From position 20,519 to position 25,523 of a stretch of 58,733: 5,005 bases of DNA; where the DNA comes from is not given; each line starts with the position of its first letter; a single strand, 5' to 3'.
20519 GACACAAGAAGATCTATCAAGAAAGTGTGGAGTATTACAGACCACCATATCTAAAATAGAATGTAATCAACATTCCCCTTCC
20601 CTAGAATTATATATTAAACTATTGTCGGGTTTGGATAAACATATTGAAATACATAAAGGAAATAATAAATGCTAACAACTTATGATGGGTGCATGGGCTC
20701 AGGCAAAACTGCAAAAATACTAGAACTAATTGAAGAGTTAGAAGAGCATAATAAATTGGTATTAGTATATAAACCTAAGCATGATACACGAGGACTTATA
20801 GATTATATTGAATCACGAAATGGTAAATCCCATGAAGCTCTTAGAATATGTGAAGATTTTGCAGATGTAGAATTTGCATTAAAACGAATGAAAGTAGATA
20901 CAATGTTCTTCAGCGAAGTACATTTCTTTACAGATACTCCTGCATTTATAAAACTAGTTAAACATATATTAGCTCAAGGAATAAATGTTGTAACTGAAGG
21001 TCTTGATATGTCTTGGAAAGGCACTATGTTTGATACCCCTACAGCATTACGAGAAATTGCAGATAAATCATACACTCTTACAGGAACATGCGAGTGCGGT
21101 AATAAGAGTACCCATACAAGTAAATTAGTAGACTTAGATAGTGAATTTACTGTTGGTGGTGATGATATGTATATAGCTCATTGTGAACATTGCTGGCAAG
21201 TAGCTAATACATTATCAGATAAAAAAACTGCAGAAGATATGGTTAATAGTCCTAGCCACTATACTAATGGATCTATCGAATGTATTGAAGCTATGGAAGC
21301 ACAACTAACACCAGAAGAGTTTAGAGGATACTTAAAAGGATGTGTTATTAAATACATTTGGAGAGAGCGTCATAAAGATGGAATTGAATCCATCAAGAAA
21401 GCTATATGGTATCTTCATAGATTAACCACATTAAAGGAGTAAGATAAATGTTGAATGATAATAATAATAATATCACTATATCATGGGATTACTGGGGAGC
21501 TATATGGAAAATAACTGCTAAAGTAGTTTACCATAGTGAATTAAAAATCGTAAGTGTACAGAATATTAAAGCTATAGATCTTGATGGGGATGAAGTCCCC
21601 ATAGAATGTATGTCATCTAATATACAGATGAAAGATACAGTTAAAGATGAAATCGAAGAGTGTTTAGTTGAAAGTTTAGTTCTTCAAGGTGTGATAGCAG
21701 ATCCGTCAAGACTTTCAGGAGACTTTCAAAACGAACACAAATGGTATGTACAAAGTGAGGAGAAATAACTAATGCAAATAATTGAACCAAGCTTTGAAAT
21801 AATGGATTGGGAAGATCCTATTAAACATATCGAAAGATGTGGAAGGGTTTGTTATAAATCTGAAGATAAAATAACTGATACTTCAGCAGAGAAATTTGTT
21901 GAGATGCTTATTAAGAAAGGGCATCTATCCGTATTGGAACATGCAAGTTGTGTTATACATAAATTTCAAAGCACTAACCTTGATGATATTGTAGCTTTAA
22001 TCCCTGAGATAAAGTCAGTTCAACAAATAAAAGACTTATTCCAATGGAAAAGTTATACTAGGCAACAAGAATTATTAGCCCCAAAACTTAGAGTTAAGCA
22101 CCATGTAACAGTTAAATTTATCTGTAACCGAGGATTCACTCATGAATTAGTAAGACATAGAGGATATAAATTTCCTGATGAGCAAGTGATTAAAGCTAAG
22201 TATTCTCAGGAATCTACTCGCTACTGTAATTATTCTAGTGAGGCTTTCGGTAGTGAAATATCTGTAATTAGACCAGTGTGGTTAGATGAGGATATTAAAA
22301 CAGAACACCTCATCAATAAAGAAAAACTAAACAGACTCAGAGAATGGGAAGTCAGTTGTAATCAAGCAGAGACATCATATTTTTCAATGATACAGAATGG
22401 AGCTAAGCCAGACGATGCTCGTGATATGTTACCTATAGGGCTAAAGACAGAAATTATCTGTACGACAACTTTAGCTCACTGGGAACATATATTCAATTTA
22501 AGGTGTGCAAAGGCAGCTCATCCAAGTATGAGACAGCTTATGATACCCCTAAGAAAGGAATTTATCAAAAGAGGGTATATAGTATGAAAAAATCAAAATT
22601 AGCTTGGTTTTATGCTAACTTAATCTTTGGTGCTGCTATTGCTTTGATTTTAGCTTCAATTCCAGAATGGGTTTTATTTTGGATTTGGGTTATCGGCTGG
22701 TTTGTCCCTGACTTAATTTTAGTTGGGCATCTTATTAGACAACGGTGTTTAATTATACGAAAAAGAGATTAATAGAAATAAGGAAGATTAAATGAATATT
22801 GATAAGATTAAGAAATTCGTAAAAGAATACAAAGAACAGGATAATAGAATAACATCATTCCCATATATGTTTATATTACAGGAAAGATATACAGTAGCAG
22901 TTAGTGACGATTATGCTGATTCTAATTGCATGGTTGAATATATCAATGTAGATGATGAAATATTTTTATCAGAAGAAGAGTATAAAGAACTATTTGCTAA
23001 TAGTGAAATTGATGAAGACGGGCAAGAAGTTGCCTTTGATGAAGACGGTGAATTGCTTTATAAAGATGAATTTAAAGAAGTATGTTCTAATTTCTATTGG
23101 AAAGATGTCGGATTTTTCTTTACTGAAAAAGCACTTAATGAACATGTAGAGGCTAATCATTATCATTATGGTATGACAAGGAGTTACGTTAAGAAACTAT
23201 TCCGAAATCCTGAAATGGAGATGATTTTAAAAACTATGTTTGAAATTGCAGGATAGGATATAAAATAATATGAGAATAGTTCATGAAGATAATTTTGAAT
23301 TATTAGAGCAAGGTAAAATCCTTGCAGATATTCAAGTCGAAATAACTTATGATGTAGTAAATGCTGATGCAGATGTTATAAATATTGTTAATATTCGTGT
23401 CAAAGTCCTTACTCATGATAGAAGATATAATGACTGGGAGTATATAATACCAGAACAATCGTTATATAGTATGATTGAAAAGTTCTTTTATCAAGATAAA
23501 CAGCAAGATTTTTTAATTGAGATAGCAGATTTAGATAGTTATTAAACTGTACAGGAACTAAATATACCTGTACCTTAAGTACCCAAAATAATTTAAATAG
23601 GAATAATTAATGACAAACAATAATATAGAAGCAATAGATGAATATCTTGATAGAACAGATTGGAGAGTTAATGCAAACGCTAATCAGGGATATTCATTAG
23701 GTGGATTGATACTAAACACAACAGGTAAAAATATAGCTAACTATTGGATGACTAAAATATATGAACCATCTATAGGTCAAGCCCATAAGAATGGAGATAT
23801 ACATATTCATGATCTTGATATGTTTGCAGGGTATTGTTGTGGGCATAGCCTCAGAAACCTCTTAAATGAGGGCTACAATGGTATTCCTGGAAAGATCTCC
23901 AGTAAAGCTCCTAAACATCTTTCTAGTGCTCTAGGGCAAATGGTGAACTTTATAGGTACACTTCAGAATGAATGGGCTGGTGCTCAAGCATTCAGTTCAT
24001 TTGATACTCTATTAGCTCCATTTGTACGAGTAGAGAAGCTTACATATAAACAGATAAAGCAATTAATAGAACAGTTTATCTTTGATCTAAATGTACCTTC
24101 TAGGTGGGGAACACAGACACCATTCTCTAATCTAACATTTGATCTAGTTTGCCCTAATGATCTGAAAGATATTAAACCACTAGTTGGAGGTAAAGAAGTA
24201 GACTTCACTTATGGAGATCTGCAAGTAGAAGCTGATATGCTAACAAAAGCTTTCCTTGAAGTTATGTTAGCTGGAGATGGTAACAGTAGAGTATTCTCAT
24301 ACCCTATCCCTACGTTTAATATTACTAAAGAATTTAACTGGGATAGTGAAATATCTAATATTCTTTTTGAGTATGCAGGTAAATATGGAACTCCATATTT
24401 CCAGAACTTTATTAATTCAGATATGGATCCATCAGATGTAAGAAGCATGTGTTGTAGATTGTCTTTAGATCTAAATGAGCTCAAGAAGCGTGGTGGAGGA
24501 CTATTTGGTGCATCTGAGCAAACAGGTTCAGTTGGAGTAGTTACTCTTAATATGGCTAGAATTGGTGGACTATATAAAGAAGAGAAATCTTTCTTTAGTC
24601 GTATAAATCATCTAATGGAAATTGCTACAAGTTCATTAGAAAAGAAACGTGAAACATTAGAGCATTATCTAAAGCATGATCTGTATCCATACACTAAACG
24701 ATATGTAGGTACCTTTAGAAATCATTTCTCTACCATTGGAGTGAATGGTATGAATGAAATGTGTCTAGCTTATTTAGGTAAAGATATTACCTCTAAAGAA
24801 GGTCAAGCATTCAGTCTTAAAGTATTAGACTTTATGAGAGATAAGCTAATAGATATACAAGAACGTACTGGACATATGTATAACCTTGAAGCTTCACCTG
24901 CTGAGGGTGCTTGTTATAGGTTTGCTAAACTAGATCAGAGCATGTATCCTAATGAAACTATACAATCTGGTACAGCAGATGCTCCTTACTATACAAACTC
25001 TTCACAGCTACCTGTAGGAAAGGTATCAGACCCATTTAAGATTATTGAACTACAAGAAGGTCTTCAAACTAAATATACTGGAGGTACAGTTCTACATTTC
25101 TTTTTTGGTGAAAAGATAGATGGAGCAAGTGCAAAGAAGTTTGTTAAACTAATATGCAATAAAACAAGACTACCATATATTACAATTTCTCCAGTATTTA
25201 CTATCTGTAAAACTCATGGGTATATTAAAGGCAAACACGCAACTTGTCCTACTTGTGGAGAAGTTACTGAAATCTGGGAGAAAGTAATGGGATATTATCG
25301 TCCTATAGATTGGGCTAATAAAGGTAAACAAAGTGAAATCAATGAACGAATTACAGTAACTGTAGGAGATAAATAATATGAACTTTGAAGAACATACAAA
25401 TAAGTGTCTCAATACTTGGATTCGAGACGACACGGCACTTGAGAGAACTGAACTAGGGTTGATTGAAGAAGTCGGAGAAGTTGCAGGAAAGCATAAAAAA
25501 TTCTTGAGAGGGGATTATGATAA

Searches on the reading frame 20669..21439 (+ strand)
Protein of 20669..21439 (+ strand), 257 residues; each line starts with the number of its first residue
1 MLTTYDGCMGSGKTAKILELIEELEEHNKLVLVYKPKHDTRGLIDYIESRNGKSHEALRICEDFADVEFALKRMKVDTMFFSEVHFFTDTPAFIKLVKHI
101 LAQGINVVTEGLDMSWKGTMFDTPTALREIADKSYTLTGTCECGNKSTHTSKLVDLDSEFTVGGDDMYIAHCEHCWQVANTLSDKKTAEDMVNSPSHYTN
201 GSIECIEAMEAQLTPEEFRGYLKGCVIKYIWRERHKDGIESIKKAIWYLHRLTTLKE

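Call 82: search_protein_families(library=phrogs, proteins=[window:20669-21439:+], max_evalue=0.00001)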
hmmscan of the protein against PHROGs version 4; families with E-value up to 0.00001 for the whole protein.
window:20669-21439:+ (257 aa): 17 families
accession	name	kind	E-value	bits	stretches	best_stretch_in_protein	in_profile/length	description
phrog_592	-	other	4.4e-34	118.9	1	2-180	4-189/193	thymidine kinase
phrog_236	-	other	2.2e-30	107.6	1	173-256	220-305/431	nucleotide kinase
phrog_1689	-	other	5.3e-25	89.7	1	177-253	150-231/243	nucleotide kinase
phrog_4897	-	other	1.2e-19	72.2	1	131-252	56-176/186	kinase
phrog_4943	-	unknown function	1.6e-17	65.4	1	145-257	44-160/166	-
phrog_2585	-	other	4e-17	64.2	1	148-256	51-167/175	nucleotide kinase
phrog_23238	-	unknown function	5.4e-17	63.2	1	180-254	116-191/196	-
phrog_10602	-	other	2.5e-14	54.6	1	184-252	91-159/168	nucleotide kinase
phrog_11324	-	other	6.6e-14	53.6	1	185-253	4-68/139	nucleotide kinase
phrog_4472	-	other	2e-12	47.9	1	185-253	7-74/100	nucleotide kinase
phrog_2781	-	unknown function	7.9e-11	43.5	1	180-251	165-239/253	-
phrog_18538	-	unknown function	3.3e-10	41.1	1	190-251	3-66/159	-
phrog_26005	-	unknown function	3.4e-09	37.5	1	160-250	212-300/310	-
phrog_5839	-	unknown function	5.9e-09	37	1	187-255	3-66/128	-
phrog_4824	-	unknown function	9.7e-09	36.3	1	193-251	7-58/128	-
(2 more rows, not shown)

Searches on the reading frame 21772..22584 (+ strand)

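Call 82: search_protein_families(library=phrogs, proteins=[window:21772-22584:+], max_evalue=0.00001)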
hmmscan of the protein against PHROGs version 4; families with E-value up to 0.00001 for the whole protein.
window:21772-22584:+ (271 aa): 2 families
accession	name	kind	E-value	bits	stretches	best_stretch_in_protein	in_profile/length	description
phrog_85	-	DNA, RNA and nucleotide metabolism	7.6e-30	105.1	2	114-265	434-573/866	thymidylate synthase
phrog_10644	-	DNA, RNA and nucleotide metabolism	2.4e-06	28.7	0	196-254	75-133/160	thymidylate synthase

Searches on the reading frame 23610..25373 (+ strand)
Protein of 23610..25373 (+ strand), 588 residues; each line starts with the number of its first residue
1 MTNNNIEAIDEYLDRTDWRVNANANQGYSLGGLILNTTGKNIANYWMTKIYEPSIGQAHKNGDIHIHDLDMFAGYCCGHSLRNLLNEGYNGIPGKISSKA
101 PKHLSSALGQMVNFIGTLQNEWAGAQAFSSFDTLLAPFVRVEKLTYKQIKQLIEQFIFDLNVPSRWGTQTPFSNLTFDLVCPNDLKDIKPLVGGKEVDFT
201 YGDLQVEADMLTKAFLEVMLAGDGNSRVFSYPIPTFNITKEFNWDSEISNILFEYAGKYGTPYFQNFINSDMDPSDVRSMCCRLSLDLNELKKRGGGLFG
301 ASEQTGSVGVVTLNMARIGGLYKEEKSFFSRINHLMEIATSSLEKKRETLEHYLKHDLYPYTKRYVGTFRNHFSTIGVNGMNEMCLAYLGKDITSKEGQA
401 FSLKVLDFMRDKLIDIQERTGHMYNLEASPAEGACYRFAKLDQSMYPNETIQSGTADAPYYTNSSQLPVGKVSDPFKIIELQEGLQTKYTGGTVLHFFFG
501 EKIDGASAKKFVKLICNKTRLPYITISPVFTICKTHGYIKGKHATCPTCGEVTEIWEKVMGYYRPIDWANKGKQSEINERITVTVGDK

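Call 22: search_protein_families(library=phrogs, proteins=[window:23610-25373:+], max_evalue=0.001)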
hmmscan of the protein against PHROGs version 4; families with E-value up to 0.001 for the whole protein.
window:23610-25373:+ (588 aa): 4 families
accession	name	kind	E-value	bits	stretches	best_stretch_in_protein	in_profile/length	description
phrog_487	-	moron, auxiliary metabolic gene and host takeover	3.7e-77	261.1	1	9-582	109-711/718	NrdD-like anaerobic ribonucleotide reductase large subunit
phrog_4218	-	DNA, RNA and nucleotide metabolism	7.8e-29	101.8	1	277-582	8-331/333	anaerobic ribonucleoside reductase large subunit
phrog_25611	-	DNA, RNA and nucleotide metabolism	3.3e-20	72.6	2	297-566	688-956/978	anaerobic ribonucleoside reductase large subunit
phrog_29160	-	DNA, RNA and nucleotide metabolism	4.5e-08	34.4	1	431-581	2-153/158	anaerobic ribonucleoside reductase large subunit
